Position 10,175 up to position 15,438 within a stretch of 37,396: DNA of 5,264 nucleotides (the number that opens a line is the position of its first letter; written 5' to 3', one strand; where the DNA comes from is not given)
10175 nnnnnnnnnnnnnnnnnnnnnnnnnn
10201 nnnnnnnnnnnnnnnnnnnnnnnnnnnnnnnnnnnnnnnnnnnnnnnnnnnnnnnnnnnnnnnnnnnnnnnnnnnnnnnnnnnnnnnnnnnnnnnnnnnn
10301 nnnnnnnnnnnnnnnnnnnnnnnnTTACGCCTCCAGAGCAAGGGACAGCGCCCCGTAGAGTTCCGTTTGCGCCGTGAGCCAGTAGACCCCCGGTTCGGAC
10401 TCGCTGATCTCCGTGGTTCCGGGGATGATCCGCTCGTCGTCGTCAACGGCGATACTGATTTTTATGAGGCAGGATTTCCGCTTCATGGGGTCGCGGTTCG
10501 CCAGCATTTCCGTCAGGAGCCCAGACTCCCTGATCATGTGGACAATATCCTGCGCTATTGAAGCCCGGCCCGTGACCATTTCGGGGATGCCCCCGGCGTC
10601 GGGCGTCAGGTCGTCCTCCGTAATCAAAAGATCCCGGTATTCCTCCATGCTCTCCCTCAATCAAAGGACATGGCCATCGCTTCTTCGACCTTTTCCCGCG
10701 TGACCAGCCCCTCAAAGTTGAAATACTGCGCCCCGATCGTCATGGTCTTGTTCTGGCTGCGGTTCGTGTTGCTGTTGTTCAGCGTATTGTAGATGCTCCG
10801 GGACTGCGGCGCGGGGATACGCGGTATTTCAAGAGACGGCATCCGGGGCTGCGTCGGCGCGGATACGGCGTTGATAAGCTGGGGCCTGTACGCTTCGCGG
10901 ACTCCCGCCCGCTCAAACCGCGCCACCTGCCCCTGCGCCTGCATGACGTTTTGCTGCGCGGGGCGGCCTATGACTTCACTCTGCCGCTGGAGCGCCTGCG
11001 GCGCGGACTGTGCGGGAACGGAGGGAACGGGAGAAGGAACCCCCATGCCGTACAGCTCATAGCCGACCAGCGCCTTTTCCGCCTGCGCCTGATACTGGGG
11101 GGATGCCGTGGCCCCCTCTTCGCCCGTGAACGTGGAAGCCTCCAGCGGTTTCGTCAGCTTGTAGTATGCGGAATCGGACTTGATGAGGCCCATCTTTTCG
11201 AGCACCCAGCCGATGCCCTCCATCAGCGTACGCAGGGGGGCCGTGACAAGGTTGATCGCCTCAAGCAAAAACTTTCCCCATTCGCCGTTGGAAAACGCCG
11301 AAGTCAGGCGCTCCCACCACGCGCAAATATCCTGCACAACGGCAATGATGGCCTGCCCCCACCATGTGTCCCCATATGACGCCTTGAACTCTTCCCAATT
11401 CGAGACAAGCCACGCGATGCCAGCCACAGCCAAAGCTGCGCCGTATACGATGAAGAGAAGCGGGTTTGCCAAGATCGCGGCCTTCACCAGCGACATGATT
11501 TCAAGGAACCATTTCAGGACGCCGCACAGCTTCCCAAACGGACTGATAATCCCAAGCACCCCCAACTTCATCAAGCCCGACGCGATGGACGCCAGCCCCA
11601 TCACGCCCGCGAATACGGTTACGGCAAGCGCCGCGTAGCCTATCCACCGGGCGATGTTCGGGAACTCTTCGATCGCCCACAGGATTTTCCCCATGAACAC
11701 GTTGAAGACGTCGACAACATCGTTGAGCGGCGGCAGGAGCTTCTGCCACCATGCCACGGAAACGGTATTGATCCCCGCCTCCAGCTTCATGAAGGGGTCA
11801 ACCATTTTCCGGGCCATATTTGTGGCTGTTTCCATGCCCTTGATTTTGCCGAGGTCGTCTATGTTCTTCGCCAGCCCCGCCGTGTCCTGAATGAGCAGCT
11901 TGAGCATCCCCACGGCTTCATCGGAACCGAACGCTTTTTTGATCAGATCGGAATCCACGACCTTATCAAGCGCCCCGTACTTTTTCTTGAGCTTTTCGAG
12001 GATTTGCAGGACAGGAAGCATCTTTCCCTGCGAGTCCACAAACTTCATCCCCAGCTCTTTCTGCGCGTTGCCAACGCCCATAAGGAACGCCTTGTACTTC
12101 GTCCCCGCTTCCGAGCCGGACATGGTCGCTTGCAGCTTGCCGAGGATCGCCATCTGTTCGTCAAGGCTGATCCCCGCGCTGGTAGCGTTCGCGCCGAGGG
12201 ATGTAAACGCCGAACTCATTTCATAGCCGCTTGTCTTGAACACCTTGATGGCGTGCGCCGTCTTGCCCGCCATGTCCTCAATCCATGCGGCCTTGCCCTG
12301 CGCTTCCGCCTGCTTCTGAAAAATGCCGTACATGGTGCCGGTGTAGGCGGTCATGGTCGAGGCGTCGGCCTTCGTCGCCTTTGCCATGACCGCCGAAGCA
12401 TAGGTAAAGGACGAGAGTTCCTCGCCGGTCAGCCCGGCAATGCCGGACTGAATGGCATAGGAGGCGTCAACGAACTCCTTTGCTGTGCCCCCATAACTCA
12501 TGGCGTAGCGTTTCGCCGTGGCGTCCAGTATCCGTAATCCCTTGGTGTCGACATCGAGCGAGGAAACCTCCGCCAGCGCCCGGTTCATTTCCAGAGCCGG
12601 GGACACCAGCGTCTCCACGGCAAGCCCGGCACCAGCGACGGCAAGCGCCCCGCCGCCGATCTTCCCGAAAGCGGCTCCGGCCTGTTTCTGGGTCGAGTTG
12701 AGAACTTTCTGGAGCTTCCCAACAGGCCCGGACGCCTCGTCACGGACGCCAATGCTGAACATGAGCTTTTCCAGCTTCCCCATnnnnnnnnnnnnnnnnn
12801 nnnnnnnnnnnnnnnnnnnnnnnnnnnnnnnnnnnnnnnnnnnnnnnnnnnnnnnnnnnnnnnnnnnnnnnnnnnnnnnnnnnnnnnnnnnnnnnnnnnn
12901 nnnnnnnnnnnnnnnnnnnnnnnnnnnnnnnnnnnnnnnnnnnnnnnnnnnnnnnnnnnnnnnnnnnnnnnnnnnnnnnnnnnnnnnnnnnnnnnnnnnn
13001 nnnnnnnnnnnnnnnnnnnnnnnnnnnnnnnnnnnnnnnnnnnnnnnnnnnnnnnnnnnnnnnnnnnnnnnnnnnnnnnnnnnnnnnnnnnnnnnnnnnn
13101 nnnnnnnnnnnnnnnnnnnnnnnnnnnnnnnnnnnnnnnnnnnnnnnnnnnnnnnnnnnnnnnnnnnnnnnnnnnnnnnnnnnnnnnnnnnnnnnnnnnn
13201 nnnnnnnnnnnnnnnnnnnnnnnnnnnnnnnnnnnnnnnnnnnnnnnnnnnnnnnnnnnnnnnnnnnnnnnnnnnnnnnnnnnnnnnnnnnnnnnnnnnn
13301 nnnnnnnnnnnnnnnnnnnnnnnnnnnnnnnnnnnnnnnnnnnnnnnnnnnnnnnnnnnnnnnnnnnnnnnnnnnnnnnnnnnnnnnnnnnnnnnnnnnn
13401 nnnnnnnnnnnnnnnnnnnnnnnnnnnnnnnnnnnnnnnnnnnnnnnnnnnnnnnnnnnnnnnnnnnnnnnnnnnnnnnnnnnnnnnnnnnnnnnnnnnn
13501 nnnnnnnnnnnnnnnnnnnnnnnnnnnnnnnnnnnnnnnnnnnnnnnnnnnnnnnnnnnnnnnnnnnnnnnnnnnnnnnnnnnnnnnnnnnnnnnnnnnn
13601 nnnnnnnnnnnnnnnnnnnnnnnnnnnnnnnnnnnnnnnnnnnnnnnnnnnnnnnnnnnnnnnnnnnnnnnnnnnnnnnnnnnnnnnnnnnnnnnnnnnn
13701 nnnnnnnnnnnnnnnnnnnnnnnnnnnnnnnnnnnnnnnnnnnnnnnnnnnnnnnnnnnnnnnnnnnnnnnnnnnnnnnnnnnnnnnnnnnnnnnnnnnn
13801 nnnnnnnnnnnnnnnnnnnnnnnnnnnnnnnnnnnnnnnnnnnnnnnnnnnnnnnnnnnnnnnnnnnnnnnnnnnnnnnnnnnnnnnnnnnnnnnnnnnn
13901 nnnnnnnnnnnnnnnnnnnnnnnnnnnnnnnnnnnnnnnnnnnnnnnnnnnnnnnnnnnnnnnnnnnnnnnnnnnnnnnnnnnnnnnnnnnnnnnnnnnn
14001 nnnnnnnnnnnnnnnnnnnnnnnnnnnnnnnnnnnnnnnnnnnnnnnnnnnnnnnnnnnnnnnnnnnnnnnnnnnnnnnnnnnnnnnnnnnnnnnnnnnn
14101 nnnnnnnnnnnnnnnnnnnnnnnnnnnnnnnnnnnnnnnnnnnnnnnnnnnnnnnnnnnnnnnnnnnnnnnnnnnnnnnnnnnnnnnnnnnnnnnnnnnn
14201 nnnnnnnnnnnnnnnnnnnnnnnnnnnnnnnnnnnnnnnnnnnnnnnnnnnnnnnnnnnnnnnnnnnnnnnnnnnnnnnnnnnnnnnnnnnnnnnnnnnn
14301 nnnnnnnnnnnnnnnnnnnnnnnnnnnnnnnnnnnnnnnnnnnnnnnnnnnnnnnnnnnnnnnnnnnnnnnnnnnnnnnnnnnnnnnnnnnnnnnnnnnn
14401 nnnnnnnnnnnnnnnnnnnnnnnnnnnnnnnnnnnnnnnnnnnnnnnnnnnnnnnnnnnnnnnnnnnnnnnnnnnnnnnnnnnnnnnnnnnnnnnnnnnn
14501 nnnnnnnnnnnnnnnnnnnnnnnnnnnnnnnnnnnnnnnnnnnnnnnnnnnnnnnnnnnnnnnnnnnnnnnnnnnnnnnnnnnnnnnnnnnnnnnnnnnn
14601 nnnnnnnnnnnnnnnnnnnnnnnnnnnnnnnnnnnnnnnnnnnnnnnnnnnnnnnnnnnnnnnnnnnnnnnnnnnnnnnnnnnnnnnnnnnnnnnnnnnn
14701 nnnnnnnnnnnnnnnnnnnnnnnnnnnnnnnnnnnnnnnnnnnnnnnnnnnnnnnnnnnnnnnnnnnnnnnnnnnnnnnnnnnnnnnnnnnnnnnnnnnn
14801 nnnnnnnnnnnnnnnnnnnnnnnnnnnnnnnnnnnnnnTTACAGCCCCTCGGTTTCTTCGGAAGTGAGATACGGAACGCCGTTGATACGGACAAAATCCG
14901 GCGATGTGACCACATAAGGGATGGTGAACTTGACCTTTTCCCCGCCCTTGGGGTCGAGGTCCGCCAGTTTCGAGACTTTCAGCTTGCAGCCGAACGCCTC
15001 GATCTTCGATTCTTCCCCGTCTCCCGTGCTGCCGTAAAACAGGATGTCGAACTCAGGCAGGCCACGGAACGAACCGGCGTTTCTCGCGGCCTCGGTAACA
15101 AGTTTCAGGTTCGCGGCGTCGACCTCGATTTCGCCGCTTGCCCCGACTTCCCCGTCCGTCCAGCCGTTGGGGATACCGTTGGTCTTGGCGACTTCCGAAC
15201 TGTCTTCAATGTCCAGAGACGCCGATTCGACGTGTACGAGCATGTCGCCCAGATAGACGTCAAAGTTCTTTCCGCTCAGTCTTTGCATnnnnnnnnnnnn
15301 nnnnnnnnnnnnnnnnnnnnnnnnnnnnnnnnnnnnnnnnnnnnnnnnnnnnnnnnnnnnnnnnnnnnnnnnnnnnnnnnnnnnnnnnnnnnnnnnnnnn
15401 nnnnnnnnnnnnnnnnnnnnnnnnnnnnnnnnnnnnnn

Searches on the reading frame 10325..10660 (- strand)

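Call 22: search_protein_families(library=phrogs, proteins=[window:10325-10660:-], max_evalue=0.00001)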
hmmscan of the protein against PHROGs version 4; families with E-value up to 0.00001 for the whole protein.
window:10325-10660:- (111 aa): 1 family
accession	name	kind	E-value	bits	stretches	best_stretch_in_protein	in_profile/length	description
phrog_1237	-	unknown function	5.2e-37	127.2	1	5-109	3-107/109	-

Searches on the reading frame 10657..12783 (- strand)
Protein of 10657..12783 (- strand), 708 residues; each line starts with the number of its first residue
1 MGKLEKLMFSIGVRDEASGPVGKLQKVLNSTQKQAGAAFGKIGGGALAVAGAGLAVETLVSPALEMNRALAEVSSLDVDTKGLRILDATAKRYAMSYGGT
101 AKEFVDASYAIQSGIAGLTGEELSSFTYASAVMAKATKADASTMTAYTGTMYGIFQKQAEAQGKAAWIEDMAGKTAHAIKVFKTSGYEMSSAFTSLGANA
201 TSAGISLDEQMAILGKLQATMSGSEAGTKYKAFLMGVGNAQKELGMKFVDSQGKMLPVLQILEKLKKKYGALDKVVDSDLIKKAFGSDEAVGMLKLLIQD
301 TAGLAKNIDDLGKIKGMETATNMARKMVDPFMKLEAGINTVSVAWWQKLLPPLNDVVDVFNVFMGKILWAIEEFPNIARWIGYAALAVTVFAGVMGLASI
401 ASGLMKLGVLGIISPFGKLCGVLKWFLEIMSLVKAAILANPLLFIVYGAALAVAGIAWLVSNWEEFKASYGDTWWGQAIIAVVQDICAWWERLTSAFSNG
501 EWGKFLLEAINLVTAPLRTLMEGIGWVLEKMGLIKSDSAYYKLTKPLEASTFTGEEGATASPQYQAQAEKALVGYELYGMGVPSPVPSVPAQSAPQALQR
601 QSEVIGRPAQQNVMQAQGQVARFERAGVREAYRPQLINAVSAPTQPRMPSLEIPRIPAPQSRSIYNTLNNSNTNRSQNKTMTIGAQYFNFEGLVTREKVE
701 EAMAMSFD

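Call 22: search_protein_families(library=phrogs, proteins=[window:10657-12783:-], max_evalue=0.00001)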
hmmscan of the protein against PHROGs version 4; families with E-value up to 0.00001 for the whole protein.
window:10657-12783:- (708 aa): 5 families
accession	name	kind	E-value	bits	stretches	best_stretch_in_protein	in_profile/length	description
phrog_28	-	tail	9.4e-87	293.7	1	16-636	231-773/1228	tail length tape measure protein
phrog_19166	-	unknown function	2.4e-63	214.9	1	5-233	4-232/255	-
phrog_1533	-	tail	1.6e-11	43.5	1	183-459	366-668/1688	tail length tape measure protein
phrog_167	-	tail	8.9e-08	31.3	1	12-488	236-715/1555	tail length tape measure protein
phrog_4704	-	tail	1e-07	32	1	97-459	254-619/625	tail length tape measure protein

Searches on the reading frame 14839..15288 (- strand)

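Call 22: search_protein_families(library=phrogs, proteins=[window:14839-15288:-], max_evalue=0.00001)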
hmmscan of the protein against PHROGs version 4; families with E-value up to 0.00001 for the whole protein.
window:14839-15288:- (149 aa): 2 families
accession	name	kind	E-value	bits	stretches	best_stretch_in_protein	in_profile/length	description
phrog_1182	-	tail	5.9e-63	212.2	1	2-149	3-149/151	tail protein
phrog_9786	-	unknown function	5.3e-09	37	1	3-33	4-34/60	-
